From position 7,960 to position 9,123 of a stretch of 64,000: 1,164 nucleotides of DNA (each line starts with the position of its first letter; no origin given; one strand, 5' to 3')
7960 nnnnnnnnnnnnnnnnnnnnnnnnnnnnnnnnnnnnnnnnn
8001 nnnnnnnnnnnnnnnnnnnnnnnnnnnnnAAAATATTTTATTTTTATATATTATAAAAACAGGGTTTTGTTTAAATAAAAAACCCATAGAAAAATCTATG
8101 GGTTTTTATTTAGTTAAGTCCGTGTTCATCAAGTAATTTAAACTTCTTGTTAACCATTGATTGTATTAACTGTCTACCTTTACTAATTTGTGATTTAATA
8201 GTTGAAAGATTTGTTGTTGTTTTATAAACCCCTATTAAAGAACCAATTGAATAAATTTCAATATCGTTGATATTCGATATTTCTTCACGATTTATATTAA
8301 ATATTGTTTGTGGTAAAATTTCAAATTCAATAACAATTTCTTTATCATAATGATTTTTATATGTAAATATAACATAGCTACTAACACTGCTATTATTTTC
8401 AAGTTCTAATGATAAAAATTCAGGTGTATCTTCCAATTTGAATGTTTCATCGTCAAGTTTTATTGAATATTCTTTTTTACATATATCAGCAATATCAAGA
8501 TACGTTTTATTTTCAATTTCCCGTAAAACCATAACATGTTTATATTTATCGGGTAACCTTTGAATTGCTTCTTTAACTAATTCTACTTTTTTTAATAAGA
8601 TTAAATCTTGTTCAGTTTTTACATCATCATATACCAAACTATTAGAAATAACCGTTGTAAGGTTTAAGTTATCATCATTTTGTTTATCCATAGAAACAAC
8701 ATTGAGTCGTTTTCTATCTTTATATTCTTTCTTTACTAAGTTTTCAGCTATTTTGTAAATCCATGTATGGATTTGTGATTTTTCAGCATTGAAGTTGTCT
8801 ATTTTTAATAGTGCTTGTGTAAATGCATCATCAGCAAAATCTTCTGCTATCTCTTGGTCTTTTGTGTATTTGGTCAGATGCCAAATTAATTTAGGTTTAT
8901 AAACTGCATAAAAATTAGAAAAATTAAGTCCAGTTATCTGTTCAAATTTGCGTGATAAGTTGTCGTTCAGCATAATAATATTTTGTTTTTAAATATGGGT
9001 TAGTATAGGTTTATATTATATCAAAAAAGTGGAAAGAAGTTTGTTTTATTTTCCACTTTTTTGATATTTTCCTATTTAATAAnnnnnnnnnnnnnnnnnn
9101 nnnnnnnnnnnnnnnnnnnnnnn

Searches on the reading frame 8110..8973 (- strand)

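Call 19: search_protein_families(library=pfam, proteins=[window:8110-8973:-], max_evalue=0.01)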
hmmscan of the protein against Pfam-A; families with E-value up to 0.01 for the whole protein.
window:8110-8973:- (287 aa): 2 families
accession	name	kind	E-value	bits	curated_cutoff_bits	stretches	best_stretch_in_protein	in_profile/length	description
PF04542.20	Sigma70_r2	-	8.7e-12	45.1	24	1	22-89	2-70/71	Sigma-70 region 2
PF08281.18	Sigma70_r4_2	-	3.1e-07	30.4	25.7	1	132-165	3-36/54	Sigma-70, region 4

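Call 22: search_protein_families(library=ncbifam, proteins=[window:8110-8973:-], max_evalue=0.01)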
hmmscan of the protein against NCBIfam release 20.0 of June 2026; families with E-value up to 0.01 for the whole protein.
window:8110-8973:- (287 aa): 56 families (the best 25 are shown)
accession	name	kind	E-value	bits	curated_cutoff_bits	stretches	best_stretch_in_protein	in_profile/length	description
NF007223.0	PRK09641.1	equivalog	1e-18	67.8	209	1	17-165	19-162/187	RNA polymerase sigma factor SigW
TIGR02937.1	sigma70-ECF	superfamily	1.5e-17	63.7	42.9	1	19-165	4-143/165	sigma-70 family RNA polymerase sigma factor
TIGR02948.1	SigW_bacill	equivalog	6.9e-17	62.1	243.1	1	17-165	19-162/187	RNA polymerase sigma factor SigW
TIGR02950.1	SigM_subfam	subfamily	1.5e-16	60.7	147.95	1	20-166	4-137/159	RNA polymerase sigma factor, SigM family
NF009166.1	PRK12513.1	equivalog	2.7e-16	59.9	206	1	10-166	16-165/193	RNA polymerase sigma factor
TIGR02939.1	RpoE_Sigma70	equivalog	4.2e-15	56.2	236.15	1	21-165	25-164/190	RNA polymerase sigma factor RpoE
TIGR02985.1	Sig70_bacteroi1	subfamily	9.6e-15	55.2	126.4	1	17-163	2-138/162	RNA polymerase sigma-70 factor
NF007215.0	PRK09637.1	equivalog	1.5e-12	47.8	212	1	19-165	4-132/181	RNA polymerase sigma factor SigZ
NF008888.0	PRK11922.1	equivalog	4.6e-12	46.1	204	1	38-164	52-173/231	RNA polymerase sigma factor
NF058625.1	sigma_PG0214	equivalog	5.1e-12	45.8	130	1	18-166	6-140/170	GFO_1088 family ECF-type sigma factor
NF009185.0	PRK12533.1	equivalog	8.7e-12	45.1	248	1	40-165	53-171/231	RNA polymerase sigma factor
TIGR02952.1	Sig70_famx2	equivalog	2.1e-11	44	206.45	1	17-167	12-150/170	ECF subfamily RNA polymerase sigma factor, BldN family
NF006930.0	PRK09415.1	subfamily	7e-11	42.3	198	1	27-167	27-155/179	RNA polymerase factor sigma C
TIGR02959.1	SigZ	equivalog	9.7e-11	41.8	168.65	1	25-163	4-124/170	RNA polymerase sigma factor SigZ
NF009171.0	PRK12518.1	equivalog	6.3e-10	39.2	208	1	13-165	24-162/191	RNA polymerase sigma factor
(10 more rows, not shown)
